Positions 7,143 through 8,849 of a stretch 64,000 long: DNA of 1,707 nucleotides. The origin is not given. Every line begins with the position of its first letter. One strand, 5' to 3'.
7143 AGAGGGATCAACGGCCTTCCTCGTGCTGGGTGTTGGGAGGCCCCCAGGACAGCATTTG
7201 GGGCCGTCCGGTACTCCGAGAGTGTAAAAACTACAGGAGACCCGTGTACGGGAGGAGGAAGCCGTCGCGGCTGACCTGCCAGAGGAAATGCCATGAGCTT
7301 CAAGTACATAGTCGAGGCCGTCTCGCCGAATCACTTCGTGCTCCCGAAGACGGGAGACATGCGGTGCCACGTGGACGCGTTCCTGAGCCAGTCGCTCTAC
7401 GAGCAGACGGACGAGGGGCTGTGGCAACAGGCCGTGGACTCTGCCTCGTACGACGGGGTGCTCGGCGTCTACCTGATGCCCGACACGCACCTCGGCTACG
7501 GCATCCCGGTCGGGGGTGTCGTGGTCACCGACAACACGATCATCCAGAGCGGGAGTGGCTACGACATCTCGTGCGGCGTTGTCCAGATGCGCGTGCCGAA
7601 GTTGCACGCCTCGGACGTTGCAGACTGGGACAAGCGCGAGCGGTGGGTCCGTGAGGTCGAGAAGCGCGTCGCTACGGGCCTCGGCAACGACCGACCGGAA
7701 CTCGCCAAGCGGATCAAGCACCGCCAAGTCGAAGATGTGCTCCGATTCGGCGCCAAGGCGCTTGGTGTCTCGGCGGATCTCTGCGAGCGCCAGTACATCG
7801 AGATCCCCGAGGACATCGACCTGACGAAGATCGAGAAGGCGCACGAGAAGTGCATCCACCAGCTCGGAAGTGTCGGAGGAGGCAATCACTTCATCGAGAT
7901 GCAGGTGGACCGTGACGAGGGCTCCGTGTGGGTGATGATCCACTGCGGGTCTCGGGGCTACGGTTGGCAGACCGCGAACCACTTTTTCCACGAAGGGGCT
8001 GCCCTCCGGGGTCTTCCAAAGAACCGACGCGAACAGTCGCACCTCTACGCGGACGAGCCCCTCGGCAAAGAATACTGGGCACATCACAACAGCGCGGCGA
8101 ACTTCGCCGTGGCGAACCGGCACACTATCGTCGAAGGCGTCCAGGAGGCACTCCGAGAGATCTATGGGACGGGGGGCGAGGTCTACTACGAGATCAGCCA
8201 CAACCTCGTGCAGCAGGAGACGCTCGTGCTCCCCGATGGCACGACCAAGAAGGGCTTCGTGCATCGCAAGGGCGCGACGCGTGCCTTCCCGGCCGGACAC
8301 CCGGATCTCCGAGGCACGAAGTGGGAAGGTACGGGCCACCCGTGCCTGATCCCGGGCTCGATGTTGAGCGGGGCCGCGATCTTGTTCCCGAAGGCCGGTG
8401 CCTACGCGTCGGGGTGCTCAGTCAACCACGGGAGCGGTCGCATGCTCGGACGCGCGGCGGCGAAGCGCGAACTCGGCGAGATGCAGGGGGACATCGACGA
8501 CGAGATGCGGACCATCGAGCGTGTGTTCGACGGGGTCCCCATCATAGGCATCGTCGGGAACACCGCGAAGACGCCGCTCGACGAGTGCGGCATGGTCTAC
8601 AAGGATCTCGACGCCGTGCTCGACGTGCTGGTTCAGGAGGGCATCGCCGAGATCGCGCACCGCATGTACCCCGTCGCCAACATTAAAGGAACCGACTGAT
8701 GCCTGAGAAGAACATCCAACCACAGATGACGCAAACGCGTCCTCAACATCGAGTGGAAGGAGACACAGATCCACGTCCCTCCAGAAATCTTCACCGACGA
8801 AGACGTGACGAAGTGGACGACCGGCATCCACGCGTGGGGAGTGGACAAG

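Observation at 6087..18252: Coherent RNA/tRNA end-healing and sealing toolkit: RtcB ligase, two calcineurin-type phosphoesterases, Thg1-like 3'-5' polymerase, putative Pol-beta nucleotidyltransferase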

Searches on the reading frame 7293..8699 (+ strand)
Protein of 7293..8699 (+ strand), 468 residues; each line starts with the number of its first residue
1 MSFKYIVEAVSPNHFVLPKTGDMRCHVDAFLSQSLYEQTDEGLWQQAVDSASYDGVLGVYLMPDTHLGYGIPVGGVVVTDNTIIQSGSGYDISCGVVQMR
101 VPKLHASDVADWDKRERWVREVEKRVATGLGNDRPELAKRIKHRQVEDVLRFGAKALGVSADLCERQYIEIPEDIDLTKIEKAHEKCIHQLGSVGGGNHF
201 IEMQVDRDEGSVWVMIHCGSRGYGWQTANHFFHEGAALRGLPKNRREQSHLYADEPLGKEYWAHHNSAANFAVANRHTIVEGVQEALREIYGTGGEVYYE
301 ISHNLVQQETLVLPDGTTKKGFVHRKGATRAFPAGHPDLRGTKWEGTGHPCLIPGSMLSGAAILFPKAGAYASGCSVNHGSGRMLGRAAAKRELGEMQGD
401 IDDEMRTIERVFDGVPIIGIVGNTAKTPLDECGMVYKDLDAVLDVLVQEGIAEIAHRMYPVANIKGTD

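Call 4: search_protein_families(library=pfam, proteins=[window:7293-8699:+], max_evalue=0.01)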
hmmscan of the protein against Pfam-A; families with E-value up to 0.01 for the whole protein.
window:7293-8699:+ (468 aa): 1 family
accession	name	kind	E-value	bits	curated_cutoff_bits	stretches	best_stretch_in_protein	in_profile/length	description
PF01139.22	RtcB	-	4.4e-85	286.9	27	1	46-466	1-426/426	tRNA-splicing ligase RtcB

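Call 5: search_protein_families(library=phrogs, proteins=[window:7293-8699:+], max_evalue=0.001)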
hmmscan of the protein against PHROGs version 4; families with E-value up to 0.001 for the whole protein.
window:7293-8699:+ (468 aa): 2 families
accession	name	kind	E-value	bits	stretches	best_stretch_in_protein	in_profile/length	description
phrog_1075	-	DNA, RNA and nucleotide metabolism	4.8e-68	231.3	1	36-468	70-443/459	tRNA splicing ligase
phrog_32430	-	DNA, RNA and nucleotide metabolism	1e-10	42.4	1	347-466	35-138/139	tRNA splicing ligase RtcB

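Call 9: search_dna_similar(query=window:7293-8699:+, collection=phages, mode=protein, max_rows=30)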
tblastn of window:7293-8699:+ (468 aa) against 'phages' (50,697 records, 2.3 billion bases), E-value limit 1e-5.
Records with a match: 513; places in all: 515; records where one place covers at least 80% of the query: 473.
Best place of each record, by identity: <60% 513.
By first word of the organism name: Mycobacterium 219; Bacillus 57; Caulobacter 29; Enterococcus 22; Microbacterium 19; Erwinia 17; Pseudomonas 15; Rhodococcus 12; Corynebacterium 9; Brevundimonas 8; and 37 more.
By host as written in the record: Mycobacterium smegmatis mc2 155 161; - 31; Mycobacterium smegmatis mc#155 29; Erwinia amylovora 14; Bacillus subtilis 13; Caulobacter vibrioides CB15 10; Corynebacterium xerosis 8; Mycobacterium smegmatis mc2155 8; and 122 more.
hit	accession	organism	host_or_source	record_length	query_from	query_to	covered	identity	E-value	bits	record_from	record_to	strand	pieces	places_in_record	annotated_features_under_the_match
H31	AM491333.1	Halorubrum virus BJ1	-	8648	7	466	98%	31.6%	1e-47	182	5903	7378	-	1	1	V3: RtcB like protein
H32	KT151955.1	Brevibacillus phage Jenst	Brevibacillus laterosporus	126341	30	466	93%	30.4%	3e-37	151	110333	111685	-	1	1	putative RtcB protein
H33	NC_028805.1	Brevibacillus phage Jenst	Brevibacillus laterosporus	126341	30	466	93%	30.4%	3e-37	151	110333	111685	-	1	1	tRNA splicing ligase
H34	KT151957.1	Brevibacillus phage SecTim467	Brevibacillus laterosporus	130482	30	466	93%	30.4%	3e-37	151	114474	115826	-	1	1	putative RtcB protein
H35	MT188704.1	Mesorhizobium phage Cp1R7A-A1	Mesorhizobium loti R7ANS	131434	7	466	98%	28.2%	2e-29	128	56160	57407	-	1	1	tRNA splicing ligase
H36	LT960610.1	Bacillus phage SBSphiC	Bacillus subtilis BEST7003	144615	20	466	96%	28.8%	1e-36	150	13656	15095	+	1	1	record has no annotation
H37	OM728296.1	Bacillus phage vB_BsuM-Goe26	Bacillus subtilis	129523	20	466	96%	28.7%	2e-37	152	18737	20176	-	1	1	rtcB: RNA-splicing ligase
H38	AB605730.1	Bacillus phage SP-10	-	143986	21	466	95%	28.6%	3e-36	148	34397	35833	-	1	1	hypothetical protein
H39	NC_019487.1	Bacillus phage SP-10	-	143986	21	466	95%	28.6%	3e-36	148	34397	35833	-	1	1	tRNA splicing ligase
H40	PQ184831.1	Microbacterium phage SuMoo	Microbacterium foliorum NRRL B-24224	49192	31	466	93%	29.2%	2e-27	122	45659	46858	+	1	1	76: RtcB-like RNA ligase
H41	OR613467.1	Microbacterium phage Mabodamaca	Microbacterium foliorum NRRL B-24224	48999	31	466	93%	29.2%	5e-27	120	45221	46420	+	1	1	68: RtcB-like RNA ligase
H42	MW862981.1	Microbacterium phage Honk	Microbacterium foliorum NRRL B-24224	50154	45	466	90%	30.2%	7e-28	123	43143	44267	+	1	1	70: RtcB-like RNA ligase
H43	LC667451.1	Burkholderia phage FLC9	Burkholderia glumae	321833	58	467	88%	31.0%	5e-31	133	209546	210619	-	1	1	hypothetical protein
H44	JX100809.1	Caulobacter phage CcrSwift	Caulobacter vibrioides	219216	59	466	87%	30.7%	1e-26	119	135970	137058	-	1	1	putative RtcB-like protein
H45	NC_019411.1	Caulobacter phage CcrSwift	Caulobacter vibrioides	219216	59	466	87%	30.7%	1e-26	119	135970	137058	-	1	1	tRNA splicing ligase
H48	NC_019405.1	Caulobacter phage phiCbK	Caulobacter vibrioides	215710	59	466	87%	30.7%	1e-26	119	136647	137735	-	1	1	tRNA splicing ligase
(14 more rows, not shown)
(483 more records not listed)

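Call 13: find_encoding_contigs(protein=window:7293-8699:+, flank=10000, max_places=6)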
Protein window:7293-8699:+ (468 aa): 1 contig read that carries it; 1 place shown.
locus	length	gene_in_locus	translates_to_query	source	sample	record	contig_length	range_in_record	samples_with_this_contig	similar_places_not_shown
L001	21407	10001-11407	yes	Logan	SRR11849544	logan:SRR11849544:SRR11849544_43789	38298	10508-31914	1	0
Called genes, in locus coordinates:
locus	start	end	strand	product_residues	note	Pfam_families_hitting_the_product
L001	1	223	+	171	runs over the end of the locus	PF19474:DUF6011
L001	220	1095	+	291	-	PF13424:TPR_12 (weak)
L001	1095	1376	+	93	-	-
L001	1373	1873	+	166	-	-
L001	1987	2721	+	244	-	PF10263:SprT-like (weak)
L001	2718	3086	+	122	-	PF19800:DUF6283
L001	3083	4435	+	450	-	-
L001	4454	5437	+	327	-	-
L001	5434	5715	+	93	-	-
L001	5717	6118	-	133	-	-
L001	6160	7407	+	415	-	-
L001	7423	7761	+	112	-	-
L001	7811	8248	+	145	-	-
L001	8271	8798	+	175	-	-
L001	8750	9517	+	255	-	PF00149:Metallophos, PF12850:Metallophos_2 (faint)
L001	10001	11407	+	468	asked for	PF01139:RtcB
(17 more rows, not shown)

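Call 14: search_solved_structures(query=window:7293-8699:+, show_alignments=2, max_evalue=1e-10)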
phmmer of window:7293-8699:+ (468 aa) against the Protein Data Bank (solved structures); distinct sequences matched with E-value up to 1e-10: 9.
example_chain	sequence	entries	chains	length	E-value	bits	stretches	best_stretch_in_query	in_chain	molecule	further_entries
4dwr_B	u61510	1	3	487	5.4e-48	167.2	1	30-466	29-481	tRNA-splicing ligase RtcB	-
1uc2_A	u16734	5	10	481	1.2e-47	166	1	30-466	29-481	hypothetical protein PH1602 | tRNA-splicing ligase RtcB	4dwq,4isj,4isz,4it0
7lfq_A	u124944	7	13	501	1.3e-47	165.9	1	30-466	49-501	RNA-splicing ligase RtcB | tRNA-splicing ligase RtcB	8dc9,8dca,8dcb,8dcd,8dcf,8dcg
2epg_A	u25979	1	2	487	1.4e-40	142.8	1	7-466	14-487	Hypothetical protein TTHA1785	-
8odo_A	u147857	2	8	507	6.5e-34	120.7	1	61-466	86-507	RNA-splicing ligase RtcB homolog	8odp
7p3b_A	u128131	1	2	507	6.5e-34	120.7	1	61-466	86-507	RNA-splicing ligase RtcB homolog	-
8orj_A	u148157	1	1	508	6.5e-34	120.7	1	61-466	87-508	RNA-splicing ligase RtcB homolog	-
8btt_A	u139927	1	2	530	7.7e-34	120.5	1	61-466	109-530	RNA-splicing ligase RtcB homolog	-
9i8v_C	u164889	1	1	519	4.2e-33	118.1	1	61-466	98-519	RNA-splicing ligase RtcB homolog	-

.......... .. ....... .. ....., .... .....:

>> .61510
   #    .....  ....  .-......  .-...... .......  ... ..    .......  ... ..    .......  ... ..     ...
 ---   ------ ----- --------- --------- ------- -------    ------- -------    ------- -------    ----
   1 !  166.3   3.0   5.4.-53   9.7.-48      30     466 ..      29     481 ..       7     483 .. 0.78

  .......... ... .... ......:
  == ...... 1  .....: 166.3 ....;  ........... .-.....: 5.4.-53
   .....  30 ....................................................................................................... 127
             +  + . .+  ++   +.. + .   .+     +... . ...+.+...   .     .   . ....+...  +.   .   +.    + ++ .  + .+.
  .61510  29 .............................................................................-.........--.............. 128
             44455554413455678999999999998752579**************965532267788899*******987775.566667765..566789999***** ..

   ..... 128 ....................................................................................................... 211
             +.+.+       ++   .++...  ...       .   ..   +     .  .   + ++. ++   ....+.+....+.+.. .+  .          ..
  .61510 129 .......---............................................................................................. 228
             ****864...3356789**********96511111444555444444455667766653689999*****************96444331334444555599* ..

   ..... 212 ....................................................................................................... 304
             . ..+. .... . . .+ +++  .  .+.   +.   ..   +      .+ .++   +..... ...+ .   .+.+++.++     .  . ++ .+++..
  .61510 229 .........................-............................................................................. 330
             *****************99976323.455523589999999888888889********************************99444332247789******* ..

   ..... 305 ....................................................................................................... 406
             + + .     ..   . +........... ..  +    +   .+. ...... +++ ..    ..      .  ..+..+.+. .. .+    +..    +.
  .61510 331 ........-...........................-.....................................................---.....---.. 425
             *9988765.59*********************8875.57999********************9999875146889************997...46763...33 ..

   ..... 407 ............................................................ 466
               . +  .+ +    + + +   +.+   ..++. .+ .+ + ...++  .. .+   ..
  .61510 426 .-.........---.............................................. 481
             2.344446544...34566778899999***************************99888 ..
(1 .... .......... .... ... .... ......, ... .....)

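Call 18: search_protein_families(library=ncbifam, proteins=[window:7293-8699:+], max_evalue=0.01)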
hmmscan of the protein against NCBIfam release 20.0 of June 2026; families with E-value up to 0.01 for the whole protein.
window:7293-8699:+ (468 aa): 4 families
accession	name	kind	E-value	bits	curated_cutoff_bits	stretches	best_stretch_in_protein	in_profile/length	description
NF038162.1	RtcB_rel_intein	exception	3.6e-54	184.1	1150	2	114-466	596-961/961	intein-containing RtcB family protein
NF007153.0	PRK09588.1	equivalog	5.3e-32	111.2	407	2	177-466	115-373/379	RNA ligase RtcB family protein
NF052663.1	RtcB_rel_intein2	exception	1.1e-30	107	1050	2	179-444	369-606/626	intein-containing RctB family protein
TIGR03073.1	release_rtcB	hypoth_equivalog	2.1e-22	79.7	271.8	2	177-459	104-355/356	RNA ligase RtcB family protein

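Call 54: find_related_loci(query=window:7293-8699:+, collection=viral_contigs, flank=10000)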
Query window:7293-8699:+ (468 aa) in viral_contigs; peptide patterns used: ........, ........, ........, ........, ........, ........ (x = any residue, [..] = any of these).
25 stretches matched a pattern; 23 encode a relative of the query (tblastn E <= 1e-3); 23 distinct loci.
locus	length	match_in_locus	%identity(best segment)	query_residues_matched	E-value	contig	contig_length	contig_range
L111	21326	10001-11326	81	1-440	0e+0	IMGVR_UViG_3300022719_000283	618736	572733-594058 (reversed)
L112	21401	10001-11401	70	1-468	0e+0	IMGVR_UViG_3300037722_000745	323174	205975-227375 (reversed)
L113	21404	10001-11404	68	1-468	0e+0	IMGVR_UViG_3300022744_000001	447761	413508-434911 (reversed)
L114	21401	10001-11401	68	1-468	0e+0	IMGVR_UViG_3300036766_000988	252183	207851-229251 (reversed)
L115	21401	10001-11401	70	1-468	0e+0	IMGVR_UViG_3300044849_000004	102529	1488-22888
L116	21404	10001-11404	67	1-468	0e+0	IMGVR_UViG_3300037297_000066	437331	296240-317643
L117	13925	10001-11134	82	93-468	0e+0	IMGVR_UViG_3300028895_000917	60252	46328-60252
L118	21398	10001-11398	64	2-468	0e+0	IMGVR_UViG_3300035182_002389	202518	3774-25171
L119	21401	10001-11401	69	1-468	0e+0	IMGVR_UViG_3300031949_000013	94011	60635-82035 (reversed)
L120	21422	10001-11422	63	1-468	0e+0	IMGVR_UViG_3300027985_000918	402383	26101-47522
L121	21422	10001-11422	63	1-468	0e+0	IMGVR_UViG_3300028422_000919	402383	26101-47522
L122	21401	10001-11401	64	1-468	0e+0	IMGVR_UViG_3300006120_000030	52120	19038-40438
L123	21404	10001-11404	61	1-468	0e+0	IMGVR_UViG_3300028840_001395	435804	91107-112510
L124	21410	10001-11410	57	1-468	3e-179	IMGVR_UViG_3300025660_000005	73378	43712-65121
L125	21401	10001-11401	66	1-468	0e+0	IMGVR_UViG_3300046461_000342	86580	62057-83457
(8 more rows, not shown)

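Call 103: get_annotated_region(hit=H48, flank=20000)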
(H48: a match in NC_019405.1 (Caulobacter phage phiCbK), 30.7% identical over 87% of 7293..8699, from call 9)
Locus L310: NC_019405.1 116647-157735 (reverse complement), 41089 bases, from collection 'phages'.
description: Caulobacter phage phiCbK, complete genome.
organism: Caulobacter phage phiCbK (NCBI taxid 2927985)
taxonomy: Viruses; Duplodnaviria; Heunggongvirae; Uroviricota; Caudoviricetes; Dolichocephalovirinae; Shapirovirus; Shapirovirus cbk
host: Caulobacter vibrioides; source: -; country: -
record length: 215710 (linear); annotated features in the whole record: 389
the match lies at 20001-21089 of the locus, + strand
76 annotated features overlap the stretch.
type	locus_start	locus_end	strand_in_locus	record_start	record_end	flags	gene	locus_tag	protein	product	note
CDS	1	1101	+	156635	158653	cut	-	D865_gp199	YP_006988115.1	hypothetical protein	-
CDS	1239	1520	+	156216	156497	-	-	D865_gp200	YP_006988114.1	hypothetical protein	-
CDS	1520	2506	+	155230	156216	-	-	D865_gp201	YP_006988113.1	hypothetical protein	-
CDS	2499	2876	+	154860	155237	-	-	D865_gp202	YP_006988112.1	putative HTH domain DNA-binding protein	-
CDS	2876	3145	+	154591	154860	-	-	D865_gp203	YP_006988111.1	hypothetical protein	-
CDS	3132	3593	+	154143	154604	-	-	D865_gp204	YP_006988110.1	hypothetical protein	-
CDS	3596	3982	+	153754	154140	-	-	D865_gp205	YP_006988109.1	hypothetical protein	-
CDS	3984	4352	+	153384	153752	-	-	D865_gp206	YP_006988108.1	hypothetical protein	-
CDS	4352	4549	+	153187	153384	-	-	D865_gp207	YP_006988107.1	hypothetical protein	-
CDS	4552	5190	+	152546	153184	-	-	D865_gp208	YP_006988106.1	hypothetical protein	-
CDS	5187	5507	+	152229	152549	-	-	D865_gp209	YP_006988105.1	hypothetical protein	-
CDS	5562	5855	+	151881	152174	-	-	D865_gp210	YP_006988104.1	hypothetical protein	-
CDS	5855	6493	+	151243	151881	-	-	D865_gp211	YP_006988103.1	hypothetical protein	-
CDS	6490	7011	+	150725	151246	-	-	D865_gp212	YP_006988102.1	hypothetical protein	-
CDS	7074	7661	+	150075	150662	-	-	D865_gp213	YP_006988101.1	hypothetical protein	-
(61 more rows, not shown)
